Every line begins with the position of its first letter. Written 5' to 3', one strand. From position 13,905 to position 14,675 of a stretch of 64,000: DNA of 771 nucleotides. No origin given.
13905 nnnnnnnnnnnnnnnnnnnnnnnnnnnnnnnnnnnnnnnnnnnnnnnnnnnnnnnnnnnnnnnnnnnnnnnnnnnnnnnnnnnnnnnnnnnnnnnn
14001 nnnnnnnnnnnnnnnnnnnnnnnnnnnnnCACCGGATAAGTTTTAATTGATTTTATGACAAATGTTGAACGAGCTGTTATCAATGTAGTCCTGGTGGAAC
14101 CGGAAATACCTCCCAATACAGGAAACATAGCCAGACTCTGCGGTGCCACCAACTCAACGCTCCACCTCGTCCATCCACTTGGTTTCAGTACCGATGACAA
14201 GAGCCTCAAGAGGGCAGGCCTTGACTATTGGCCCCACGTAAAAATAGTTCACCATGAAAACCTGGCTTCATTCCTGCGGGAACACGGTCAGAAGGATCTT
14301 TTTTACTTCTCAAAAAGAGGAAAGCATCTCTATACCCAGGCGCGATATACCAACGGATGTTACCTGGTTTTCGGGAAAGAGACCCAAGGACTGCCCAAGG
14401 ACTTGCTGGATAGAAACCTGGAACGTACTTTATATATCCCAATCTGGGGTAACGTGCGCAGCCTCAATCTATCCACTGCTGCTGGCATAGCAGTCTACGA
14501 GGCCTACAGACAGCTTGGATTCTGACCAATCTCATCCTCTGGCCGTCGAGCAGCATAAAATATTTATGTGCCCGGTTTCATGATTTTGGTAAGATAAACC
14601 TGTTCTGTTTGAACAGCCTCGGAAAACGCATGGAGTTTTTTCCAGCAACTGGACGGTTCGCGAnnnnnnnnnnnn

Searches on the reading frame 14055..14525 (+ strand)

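Call 25: search_protein_families(library=pfam, proteins=[window:14055-14525:+], max_evalue=0.001)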
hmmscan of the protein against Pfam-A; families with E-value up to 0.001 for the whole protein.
window:14055-14525:+ (156 aa): 1 family
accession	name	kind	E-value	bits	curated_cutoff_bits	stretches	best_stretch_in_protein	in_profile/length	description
PF00588.24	SpoU_methylase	-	7.8e-34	117.2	29.7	1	9-148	2-142/142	SpoU rRNA Methylase family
